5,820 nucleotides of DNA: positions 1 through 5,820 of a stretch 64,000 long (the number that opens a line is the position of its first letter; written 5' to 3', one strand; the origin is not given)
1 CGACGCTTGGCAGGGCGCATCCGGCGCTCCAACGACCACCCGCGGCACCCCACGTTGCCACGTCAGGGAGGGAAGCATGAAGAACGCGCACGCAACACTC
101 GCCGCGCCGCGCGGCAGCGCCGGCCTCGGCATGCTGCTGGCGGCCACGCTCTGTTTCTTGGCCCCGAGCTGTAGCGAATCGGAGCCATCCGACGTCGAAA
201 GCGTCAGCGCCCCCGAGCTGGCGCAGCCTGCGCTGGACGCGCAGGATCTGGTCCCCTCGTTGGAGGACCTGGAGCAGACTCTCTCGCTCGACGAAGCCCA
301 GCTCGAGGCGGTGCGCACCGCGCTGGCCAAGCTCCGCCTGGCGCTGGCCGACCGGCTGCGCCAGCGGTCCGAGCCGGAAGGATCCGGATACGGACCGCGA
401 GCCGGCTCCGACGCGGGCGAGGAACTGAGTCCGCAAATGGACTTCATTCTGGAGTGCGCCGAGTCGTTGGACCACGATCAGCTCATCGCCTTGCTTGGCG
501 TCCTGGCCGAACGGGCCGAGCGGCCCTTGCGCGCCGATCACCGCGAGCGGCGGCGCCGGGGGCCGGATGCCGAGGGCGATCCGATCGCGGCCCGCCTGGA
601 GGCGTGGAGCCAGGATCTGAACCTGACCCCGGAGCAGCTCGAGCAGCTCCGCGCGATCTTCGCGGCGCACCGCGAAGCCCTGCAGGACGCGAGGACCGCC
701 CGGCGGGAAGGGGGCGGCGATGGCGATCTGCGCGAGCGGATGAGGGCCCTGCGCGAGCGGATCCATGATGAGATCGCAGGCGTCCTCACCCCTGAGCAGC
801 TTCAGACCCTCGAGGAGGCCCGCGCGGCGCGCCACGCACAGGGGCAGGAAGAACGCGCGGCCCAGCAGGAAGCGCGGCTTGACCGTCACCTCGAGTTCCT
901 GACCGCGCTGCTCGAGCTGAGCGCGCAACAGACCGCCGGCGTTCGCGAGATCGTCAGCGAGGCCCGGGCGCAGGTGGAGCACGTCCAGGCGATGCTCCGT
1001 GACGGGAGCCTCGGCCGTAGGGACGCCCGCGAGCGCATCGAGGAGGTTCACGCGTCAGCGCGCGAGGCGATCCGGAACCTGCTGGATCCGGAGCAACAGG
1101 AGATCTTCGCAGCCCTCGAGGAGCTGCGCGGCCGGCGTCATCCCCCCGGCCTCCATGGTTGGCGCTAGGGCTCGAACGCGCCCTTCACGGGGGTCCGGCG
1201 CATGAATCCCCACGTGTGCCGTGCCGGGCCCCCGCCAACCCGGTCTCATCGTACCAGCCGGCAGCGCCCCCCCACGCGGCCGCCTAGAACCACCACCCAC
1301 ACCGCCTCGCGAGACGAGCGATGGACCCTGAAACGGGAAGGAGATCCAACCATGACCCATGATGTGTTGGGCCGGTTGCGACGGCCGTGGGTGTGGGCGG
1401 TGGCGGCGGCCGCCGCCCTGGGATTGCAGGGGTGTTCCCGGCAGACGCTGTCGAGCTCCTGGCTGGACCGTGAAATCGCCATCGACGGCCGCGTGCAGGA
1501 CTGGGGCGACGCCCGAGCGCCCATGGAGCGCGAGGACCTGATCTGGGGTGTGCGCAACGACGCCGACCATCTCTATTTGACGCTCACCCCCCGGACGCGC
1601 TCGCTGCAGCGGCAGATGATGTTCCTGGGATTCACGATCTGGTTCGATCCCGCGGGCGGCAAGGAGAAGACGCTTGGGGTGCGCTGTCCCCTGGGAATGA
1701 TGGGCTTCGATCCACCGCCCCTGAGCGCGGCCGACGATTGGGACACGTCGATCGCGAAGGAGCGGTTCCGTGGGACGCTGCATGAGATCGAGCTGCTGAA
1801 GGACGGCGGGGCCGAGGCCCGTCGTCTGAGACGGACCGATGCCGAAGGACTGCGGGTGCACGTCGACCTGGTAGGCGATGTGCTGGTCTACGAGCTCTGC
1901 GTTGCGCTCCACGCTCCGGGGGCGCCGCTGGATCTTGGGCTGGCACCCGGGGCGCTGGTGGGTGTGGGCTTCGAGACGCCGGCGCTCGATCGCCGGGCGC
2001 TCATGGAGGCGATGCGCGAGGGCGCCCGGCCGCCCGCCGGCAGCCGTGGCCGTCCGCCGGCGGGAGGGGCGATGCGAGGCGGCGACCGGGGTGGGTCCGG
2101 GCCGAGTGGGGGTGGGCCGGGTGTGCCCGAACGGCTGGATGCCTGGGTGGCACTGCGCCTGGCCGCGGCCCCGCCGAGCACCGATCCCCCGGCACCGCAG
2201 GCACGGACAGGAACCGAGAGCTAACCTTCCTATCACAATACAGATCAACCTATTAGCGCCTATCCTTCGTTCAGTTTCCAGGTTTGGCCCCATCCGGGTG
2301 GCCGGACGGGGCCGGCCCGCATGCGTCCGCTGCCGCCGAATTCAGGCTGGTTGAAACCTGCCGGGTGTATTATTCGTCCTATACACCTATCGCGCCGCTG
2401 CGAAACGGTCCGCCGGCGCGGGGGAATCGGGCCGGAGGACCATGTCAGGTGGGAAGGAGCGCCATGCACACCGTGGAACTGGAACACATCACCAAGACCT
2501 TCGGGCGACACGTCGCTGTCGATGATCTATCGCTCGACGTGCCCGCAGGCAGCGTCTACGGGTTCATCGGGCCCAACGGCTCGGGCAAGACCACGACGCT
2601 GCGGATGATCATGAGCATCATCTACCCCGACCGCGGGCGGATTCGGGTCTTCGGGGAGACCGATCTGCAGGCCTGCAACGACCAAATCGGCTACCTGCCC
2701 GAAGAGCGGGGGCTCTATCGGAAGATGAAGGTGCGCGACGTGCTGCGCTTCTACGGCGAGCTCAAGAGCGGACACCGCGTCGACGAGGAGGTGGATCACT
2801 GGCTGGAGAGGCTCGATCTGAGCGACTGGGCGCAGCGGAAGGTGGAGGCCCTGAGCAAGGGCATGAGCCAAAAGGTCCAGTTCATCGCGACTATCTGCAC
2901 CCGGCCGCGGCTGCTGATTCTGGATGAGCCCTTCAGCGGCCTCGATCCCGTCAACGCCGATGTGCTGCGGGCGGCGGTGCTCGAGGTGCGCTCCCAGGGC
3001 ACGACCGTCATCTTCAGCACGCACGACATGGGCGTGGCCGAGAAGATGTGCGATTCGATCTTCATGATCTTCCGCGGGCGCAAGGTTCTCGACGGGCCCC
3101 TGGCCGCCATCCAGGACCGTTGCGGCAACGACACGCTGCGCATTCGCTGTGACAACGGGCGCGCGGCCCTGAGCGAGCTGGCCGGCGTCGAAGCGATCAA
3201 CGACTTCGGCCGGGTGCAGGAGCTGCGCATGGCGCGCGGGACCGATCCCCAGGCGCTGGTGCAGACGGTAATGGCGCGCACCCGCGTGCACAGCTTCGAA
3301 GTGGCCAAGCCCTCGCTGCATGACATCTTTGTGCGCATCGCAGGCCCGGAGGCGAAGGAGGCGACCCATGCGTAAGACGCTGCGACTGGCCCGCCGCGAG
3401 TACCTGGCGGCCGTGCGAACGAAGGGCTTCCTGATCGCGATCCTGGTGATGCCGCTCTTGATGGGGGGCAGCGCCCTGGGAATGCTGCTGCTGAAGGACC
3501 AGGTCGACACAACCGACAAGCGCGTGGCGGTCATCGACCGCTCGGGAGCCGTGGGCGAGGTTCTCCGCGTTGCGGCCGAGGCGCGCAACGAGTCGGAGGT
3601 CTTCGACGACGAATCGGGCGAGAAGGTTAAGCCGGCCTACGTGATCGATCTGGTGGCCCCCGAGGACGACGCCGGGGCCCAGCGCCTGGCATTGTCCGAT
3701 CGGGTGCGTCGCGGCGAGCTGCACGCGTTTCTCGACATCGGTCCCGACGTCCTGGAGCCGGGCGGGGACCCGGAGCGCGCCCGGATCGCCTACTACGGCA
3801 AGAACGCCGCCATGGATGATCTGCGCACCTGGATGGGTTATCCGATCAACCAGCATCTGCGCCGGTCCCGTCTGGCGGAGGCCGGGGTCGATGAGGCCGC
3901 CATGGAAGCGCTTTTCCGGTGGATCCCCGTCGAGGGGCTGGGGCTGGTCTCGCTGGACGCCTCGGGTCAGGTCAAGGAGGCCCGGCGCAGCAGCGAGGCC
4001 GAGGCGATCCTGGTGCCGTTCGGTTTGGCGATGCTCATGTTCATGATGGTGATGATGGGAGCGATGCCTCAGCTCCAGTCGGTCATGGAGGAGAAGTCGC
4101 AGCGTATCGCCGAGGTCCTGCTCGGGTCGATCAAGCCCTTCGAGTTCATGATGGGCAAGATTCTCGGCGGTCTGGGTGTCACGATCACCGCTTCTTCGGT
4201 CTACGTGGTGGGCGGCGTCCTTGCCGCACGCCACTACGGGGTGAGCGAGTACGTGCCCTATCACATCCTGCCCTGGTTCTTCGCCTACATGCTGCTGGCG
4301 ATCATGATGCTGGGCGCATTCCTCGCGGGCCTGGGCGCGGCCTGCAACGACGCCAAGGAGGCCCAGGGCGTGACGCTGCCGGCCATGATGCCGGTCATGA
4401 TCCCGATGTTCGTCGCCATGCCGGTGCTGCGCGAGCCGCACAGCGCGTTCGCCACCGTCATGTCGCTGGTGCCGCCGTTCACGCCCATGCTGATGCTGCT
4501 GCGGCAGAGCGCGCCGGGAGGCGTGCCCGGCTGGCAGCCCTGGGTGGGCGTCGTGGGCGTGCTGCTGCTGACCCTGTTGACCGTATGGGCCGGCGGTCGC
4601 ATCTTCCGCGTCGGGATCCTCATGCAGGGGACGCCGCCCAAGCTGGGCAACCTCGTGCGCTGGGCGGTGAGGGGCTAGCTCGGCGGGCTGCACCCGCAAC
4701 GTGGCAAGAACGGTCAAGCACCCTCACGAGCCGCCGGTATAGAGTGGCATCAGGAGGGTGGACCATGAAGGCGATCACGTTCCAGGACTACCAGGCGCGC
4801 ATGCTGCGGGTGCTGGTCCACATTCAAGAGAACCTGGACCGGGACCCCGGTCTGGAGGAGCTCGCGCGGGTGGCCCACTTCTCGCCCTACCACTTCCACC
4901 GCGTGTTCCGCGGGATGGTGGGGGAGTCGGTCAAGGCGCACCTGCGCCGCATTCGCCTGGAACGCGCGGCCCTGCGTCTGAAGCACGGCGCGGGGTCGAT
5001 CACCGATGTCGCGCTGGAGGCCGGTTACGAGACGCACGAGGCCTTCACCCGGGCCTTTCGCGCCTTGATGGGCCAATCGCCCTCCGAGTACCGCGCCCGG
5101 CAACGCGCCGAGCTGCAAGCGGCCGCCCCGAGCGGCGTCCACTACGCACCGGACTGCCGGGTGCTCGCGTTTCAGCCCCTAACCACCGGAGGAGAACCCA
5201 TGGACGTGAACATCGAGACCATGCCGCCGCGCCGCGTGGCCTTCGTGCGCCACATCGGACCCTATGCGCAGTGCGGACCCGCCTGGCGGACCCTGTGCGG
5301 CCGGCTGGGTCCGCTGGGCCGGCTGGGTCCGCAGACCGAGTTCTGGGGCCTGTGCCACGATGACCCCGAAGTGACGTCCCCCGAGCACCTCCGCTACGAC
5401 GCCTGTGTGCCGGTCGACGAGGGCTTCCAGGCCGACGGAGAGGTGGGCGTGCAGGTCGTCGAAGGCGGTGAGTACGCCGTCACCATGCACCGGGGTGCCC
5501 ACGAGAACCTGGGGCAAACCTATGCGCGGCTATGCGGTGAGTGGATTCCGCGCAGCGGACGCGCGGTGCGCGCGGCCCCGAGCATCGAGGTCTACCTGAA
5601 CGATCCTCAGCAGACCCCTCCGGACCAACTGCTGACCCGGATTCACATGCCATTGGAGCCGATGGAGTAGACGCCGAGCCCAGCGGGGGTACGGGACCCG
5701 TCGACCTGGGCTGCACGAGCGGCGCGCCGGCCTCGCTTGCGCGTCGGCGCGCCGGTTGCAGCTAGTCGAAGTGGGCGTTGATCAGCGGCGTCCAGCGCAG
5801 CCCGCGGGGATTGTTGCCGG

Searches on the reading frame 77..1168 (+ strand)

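Call 21: search_protein_families(library=pfam, proteins=[window:77-1168:+], max_evalue=0.001)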
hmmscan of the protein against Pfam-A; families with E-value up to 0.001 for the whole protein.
window:77-1168:+ (363 aa): 1 family
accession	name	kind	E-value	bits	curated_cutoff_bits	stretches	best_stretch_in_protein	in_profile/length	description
PF07813.17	LTXXQ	-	2.8e-06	28.4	24.3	0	172-272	4-82/100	LTXXQ motif family protein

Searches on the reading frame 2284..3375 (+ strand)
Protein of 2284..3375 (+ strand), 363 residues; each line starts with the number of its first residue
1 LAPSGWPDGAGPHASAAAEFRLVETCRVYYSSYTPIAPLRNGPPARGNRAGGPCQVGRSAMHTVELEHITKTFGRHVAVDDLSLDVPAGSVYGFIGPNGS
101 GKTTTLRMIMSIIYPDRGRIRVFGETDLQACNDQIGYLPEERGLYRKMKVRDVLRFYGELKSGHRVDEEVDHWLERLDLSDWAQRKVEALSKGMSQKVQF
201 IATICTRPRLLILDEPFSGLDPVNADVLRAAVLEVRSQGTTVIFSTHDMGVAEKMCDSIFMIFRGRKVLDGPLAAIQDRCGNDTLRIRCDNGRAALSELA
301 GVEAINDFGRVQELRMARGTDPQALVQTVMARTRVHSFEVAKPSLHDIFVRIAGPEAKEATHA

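Call 21: search_protein_families(library=pfam, proteins=[window:2284-3375:+], max_evalue=0.001)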
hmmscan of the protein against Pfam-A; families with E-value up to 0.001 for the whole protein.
window:2284-3375:+ (363 aa): 3 families
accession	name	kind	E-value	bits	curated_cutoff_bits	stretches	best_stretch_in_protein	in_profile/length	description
PF00005.33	ABC_tran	-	2.8e-29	102.9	25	1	80-217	2-136/137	ABC transporter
PF13732.12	DrrA1-3_C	-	1.1e-13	52.1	27.4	1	271-352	1-80/81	ATP-binding protein DrrA1-3-like, C-terminal domain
PF13304.12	AAA_21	-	2.4e-12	48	27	1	188-251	236-302/304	AAA domain, putative AbiEii toxin, Type IV TA system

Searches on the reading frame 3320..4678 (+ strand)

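Call 21: search_protein_families(library=pfam, proteins=[window:3320-4678:+], max_evalue=0.001)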
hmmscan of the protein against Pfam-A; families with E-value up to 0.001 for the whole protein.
window:3320-4678:+ (452 aa): 3 families
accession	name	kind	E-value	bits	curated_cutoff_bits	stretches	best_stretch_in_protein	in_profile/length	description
PF12698.13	ABC2_membrane_3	-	2.8e-37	129.1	31.6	1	35-424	1-344/347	ABC-2 family transporter protein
PF01061.29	ABC2_membrane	-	4.5e-06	26.8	26.9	1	228-396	51-208/211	ABC-2 type transporter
PF12679.13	ABC2_membrane_2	-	2.8e-05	24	27.2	1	23-418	3-267/283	ABC-2 family transporter protein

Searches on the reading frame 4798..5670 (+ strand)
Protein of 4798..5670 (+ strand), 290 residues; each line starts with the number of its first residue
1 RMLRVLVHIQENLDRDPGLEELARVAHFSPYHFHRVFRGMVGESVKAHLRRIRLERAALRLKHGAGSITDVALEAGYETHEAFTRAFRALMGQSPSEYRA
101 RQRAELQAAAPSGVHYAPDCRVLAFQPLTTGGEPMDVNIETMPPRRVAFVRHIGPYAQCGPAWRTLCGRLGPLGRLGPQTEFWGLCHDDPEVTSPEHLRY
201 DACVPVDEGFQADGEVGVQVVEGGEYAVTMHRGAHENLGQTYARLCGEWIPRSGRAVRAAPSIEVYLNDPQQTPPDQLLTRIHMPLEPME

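Call 21: search_protein_families(library=pfam, proteins=[window:4798-5670:+], max_evalue=0.001)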
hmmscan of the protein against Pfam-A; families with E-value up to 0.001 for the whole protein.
window:4798-5670:+ (290 aa): 4 families
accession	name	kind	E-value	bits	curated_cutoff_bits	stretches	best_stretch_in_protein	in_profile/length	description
PF06445.20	GyrI-like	-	1.7e-42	145.8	26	1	135-286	1-154/155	GyrI-like small molecule binding domain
PF12833.13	HTH_18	-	1.6e-22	80.1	33.6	1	22-101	1-80/80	Helix-turn-helix domain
PF14526.11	Cass2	-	6.3e-17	62.6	27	1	139-272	2-140/150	Integron-associated effector binding protein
PF00165.29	HTH_AraC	-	4.1e-13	49.5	26.6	2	67-99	10-41/42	Bacterial regulatory helix-turn-helix proteins, AraC family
